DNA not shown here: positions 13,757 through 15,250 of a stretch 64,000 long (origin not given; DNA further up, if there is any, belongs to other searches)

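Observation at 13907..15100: Divergent type-I PMI-like cupin with HHMH metal motif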

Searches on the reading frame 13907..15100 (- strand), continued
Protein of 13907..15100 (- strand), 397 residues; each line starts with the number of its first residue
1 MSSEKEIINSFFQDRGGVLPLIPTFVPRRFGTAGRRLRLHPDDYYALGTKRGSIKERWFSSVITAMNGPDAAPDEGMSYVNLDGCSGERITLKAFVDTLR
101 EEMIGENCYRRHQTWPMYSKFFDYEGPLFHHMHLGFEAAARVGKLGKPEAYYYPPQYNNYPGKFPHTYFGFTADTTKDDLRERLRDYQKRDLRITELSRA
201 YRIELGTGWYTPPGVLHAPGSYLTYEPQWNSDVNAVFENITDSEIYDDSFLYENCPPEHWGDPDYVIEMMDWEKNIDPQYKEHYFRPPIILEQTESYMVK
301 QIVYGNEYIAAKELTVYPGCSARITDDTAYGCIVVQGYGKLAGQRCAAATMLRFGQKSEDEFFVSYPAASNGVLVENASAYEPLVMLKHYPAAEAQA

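Call 28: fold_search(model_id=the predicted structure, library=pdb)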
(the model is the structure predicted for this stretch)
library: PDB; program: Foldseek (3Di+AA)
matches with E <= 10: 1080; with E <= 0.001: 127
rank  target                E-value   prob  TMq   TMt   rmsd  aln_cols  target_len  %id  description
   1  3st7                  4.0e-05  1.00  0.21  0.23  16.1       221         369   10  Crystal Structure of capsular polysaccharide assembling protein CapF from staphylococcus aureus (released 2012-02-15)
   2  2q1z_MODEL_1_D        5.4e-05  1.00  0.22  0.42   9.5       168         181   11  Crystal Structure of Rhodobacter sphaeroides SigE in complex with the anti-sigma ChrR (released 2007-09-18)
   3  4yrd_A                6.4e-05  1.00  0.20  0.23  13.2       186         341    9  Crystal structure of CapF with inhibitor 3-isopropenyl-tropolone (released 2015-10-21)
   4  7x85_A                6.8e-05  1.00  0.19  0.50   4.1       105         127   19  Crystal structure of chicken CENP-C Cupin domain (released 2023-03-15)
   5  7zvy_B                7.2e-05  1.00  0.19  0.56   3.9       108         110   17  Thermococcus kadokarensis phosphomannose isomerase (released 2022-08-24)
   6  4mv2_B                7.2e-05  1.00  0.19  0.53   5.1       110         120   12  Crystal structure of plu4264 protein from Photorhabdus luminescens (released 2013-10-02)
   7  6l9i_A                8.1e-05  1.00  0.19  0.23   5.6       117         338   20  Crystal Structure of Lactobacillus farciminis Oxalate Decarboxylase Formate Complex (released 2021-01-20)
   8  4yrd_B                9.6e-05  1.00  0.20  0.23  13.1       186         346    9  Crystal structure of CapF with inhibitor 3-isopropenyl-tropolone (released 2015-10-21)
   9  5bxx_C                1.0e-04  1.00  0.19  0.54   4.3       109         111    9  Crystal structure of the ectoine synthase from the cold-adapted marine bacterium Sphingopyxis alaskensis (released 2016-04-27)
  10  6u4l                  1.0e-04  1.00  0.18  0.36  10.7       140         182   17  cysteine dioxygenase variant - C93E (released 2020-07-08)
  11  8awn                  1.1e-04  1.00  0.19  0.60   4.9       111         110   15  Crystal structure of a manganese-containing cupin (tm1459) from Thermotoga maritima, variant C106Q (released 2023-03-08)
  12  7x85_C                1.1e-04  1.00  0.19  0.50   4.0       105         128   19  Crystal structure of chicken CENP-C Cupin domain (released 2023-03-15)
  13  3eqe_A                1.1e-04  1.00  0.17  0.39   8.2       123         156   15  Crystal structure of the YubC protein from Bacillus subtilis. Northeast Structural Genomics Consortium target SR112. (released 2008-10-14)
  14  4pix                  1.1e-04  1.00  0.18  0.35  10.8       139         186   16  Unliganded Cysteine Dioxygenase C93A variant at pH 6.2 (released 2016-02-17)
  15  3ht1                  1.1e-04  1.00  0.19  0.48   4.0       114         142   12  1.2A structure of the polyketide cyclase RemF from Streptomyces resistomycificus (released 2009-10-13)
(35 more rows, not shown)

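Call 37: search_protein_families(library=pfam, proteins=[L006:5400-6749:+, L006:6784-7983:+], max_evalue=10)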
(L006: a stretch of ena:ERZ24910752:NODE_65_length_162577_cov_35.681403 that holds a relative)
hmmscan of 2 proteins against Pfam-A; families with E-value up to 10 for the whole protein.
L006:5400-6749:+ (449 aa): 0 families

L006:6784-7983:+ (399 aa): 0 families

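Call 45: search_protein_families(library=pfam, proteins=[L040:7794-8894:+, L014:16879-18387:+, L041:3229-4188:+, L057:3674-4519:+, L057:2771-3661:+, L054:15344-16813:+, L048:16275-18464:+, L010:11198-12148:+, L059:15110-16456:+, L069:17255-18589:+], max_evalue=0.001)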
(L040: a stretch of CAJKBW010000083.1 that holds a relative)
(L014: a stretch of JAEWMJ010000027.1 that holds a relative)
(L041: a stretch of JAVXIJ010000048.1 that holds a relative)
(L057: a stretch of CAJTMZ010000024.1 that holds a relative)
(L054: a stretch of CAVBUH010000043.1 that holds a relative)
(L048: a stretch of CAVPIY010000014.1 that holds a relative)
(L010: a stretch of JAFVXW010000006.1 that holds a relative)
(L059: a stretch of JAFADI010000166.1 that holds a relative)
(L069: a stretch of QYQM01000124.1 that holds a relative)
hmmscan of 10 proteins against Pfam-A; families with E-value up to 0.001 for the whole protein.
L040:7794-8894:+ (366 aa): 1 family
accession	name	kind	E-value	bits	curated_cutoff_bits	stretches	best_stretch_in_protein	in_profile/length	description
PF01208.23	URO-D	-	5.8e-15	55.6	23.9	1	62-357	55-345/346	Uroporphyrinogen decarboxylase (URO-D)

L014:16879-18387:+ (502 aa): 8 families
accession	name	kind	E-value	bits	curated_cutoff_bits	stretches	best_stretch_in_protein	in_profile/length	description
PF00005.33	ABC_tran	-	6e-52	176.3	25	2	23-173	1-137/137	ABC transporter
PF13304.12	AAA_21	-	1.1e-07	32.7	27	0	36-59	2-33/304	AAA domain, putative AbiEii toxin, Type IV TA system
PF13175.12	AAA_15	-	2.2e-06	28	32.1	1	21-136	12-133/374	AAA ATPase domain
PF09818.15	ABC_ATPase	-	4e-05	23.2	23.2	0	163-223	176-252/283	P-loop domain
PF03193.22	RsgA_GTPase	-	0.00013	22.3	30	0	21-64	95-137/174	RsgA GTPase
PF13604.12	AAA_30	-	0.00026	21.2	27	0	34-65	19-50/191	AAA domain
PF13476.12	AAA_23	-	0.00033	21.8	27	0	7-53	1-39/201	AAA domain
PF02463.25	SMC_N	-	0.00033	20.6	40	0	21-53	11-44/220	RecF/RecN/SMC N terminal domain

L041:3229-4188:+ (319 aa): 1 family
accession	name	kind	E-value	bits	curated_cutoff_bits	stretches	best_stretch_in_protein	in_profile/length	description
PF02653.21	BPD_transp_2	-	1.1e-35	123.5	26.8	1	40-306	1-269/269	Branched-chain amino acid transport system / permease component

L057:3674-4519:+ (281 aa): 1 family
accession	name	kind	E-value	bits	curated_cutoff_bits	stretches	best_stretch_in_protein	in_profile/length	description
PF00528.27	BPD_transp_1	-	5.8e-20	72.2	26.4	1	100-272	11-180/184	Binding-protein-dependent transport system inner membrane component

L057:2771-3661:+ (296 aa): 1 family
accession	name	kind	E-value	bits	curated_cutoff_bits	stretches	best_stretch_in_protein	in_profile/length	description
PF00528.27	BPD_transp_1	-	2.8e-19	70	26.4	1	83-291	2-181/184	Binding-protein-dependent transport system inner membrane component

L054:15344-16813:+ (489 aa): 0 families

L048:16275-18464:+ (729 aa): 2 families
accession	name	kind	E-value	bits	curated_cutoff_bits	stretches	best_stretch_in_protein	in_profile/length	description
PF19773.5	DUF6259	-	1.1e-13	51.4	28.7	1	283-427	4-149/300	Domain of unknown function (DUF6259)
PF18952.6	DUF5696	-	2.3e-05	23.6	25.6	1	352-434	277-364/612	Family of unknown function (DUF5696)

L010:11198-12148:+ (316 aa): 1 family
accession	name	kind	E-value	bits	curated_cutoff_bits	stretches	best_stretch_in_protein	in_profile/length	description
PF01261.30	AP_endonuc_2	-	6.9e-29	101.7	31.1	1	51-263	2-221/249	Xylose isomerase-like TIM barrel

L059:15110-16456:+ (448 aa): 2 families
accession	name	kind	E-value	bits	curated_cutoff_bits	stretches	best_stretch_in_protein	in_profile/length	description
PF13416.11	SBP_bac_8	-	3.8e-32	112.6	27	1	69-373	3-265/279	Bacterial extracellular solute-binding protein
PF01547.30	SBP_bac_1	-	6.7e-28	99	26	1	68-356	13-306/307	Bacterial extracellular solute-binding protein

L069:17255-18589:+ (444 aa): 2 families
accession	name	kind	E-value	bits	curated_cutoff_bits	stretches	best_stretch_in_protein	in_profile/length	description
PF00083.30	Sugar_tr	-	7.2e-125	417.8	22.3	1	8-441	1-452/452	Sugar (and other) transporter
PF07690.21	MFS_1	-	2.6e-40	138.9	33.4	2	13-386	2-341/347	Major Facilitator Superfamily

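Call 46: predict_structure(alignment_id=A3)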
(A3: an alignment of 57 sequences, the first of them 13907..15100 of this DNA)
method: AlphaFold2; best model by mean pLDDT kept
length: 397 residues; sequences in the alignment: 57
mean_pLDDT: 95.4   pTM: 0.93
mean pLDDT of the five models: 95.4, 95.3, 94.9, 94.8, 94.6
residues with pLDDT >= 90: 368; 70-90: 25; 50-70: 4; < 50: 0
segments of 3 or more residues with pLDDT < 50: none
pLDDT, mean of each block of 10 residues (from residue 1): 89 98 95 95 96 97 92 96 79 98 98 97 95 94 92 96 94 97 95 95 97 96 97 92 90 94 96 97 98 99 97 99 98 99 98 95 99 99 99 88
secondary structure, 60 per line:
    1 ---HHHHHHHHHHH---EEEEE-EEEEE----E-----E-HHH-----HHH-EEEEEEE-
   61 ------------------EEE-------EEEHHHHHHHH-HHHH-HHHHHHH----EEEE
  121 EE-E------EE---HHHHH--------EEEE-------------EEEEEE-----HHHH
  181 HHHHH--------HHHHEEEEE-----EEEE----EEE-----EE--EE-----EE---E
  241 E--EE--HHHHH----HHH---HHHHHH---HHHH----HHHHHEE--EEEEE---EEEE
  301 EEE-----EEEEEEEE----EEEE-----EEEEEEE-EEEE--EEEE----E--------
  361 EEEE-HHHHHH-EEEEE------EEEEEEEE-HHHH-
elements in order: H4-14 E18-22 E24-28 E53-59 E79-81 E89-91 H92-99 H101-104 H106-112 E117-122 H136-140 E149-152 E166-171 H177-185 H194-197 E198-202 E208-211 E216-218 H248-252 H263-268 H272-275 H280-284 E289-293 E297-303 E309-316 E321-324 E330-336 E338-341 E344-347 E361-364 H366-371 E373-377 E384-391 H393-396
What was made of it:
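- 13907..15100 (-): 397-aa PMI-fold bicupin, predicted free-sugar aldose-ketose isomerase (the finding). AlphaFold model pLDDT 95.4, pTM 0.93 (call 46).
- On Class I phosphomannose isomerase (ManA; Pfam PMI_typeI, TIGR00218): Model pLDDT 95.4 (call 46).
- Fold: model pLDDT 95.4 (call 46).
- Tried and rejected: I discarded it in favour of the model built from a more diverse alignment (call 46).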

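Call 49: fold_search(model_id=the predicted structure, library=pdb)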
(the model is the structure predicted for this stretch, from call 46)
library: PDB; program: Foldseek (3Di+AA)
matches with E <= 10: 1320; with E <= 0.001: 224
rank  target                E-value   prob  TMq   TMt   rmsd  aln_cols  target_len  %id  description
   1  1qwr_B                4.7e-19  1.00  0.63  0.78   4.7       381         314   17  Crystal Structure Analysis of the Mannose 6-Phosphate Isomerase from Bacillus subtilis (released 2004-03-02)
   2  1qwr_A                5.6e-19  1.00  0.64  0.79   4.3       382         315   18  Crystal Structure Analysis of the Mannose 6-Phosphate Isomerase from Bacillus subtilis (released 2004-03-02)
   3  1zx5                  1.3e-17  1.00  0.62  0.80   4.7       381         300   14  The structure of a putative mannosephosphate isomerase from Archaeoglobus fulgidus (released 2005-07-19)
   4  3h1w                  2.8e-15  1.00  0.60  0.61   5.5       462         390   12  Crystal structure of mannose 6-phosphate isomerase bound with zinc and yttrium (released 2009-05-19)
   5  5zvr                  3.5e-15  1.00  0.61  0.62   5.5       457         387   12  Crystal structure of R274A mutant of phosphomannose isomerase from Salmonella typhimurium (released 2019-05-01)
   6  5zuy                  4.8e-15  1.00  0.61  0.62   5.4       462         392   12  Crystal structure of E134H mutant of phosphomannose isomerase from Salmonella typhimurium (released 2019-05-01)
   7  5zuw                  5.1e-15  1.00  0.61  0.62   5.5       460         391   12  Crystal structure of H99Q mutant of phosphomannose isomerase from Salmonella typhimurium (released 2019-05-01)
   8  3h1m                  6.1e-15  1.00  0.62  0.63   5.0       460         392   12  Crystal structure of mannose 6-phosphate isomerase (holo; zinc bound) (released 2009-05-19)
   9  5zv0                  9.0e-15  1.00  0.61  0.62   5.4       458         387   12  Crystal structure of E264A mutant of phosphomannose isomerase from Salmonella typhimurium (released 2019-05-01)
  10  5zvu                  1.0e-14  1.00  0.61  0.63   5.4       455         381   12  Crystal structure of K132A mutant of phosphomannose isomerase from Salmonella typhimurium (released 2019-05-01)
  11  5zt4                  1.8e-14  1.00  0.60  0.60   5.6       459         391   12  Crystal structure of H99A mutant of phosphomannose isomerase from Salmonella typhimurium (released 2019-05-01)
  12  5zvx                  1.9e-14  1.00  0.60  0.60   5.6       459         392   12  Crystal structure of K86A mutant of phosphomannose isomerase from Salmonella typhimurium (released 2019-05-01)
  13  3h1y                  2.3e-14  1.00  0.59  0.60   5.5       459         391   12  Crystal structure of mannose 6-phosphate isomerase from Salmonella typhimurium bound to substrate (f6p)and metal atom (z (released 2009-05-19)
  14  5zt5                  2.6e-14  1.00  0.61  0.62   5.4       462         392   12  Crystal structure of E134A mutant of phosphomannose isomerase from Salmonella typhimurium (released 2019-05-01)
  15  2wfp                  6.8e-14  1.00  0.60  0.61   5.4       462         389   12  Crystal structure of mannose 6-phosphate isomerase (apo form) from Salmonella typhimurium (released 2009-07-14)
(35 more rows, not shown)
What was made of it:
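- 14393..14425 (-): E226-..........-236. E226 matches the conserved PMI Glu (E264 in Salmonella). V236 occupies the motif position of the phosphate-binding Arg (SDNVLR). The role of R274 comes from established PMI knowledge and from the mutant structures listed in call 49.
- On Class I phosphomannose isomerase (ManA; Pfam PMI_typeI, TIGR00218): Foldseek E 5e-19 to 1e-12 (call 49).
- Foldseek E 5e-19 (call 49).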
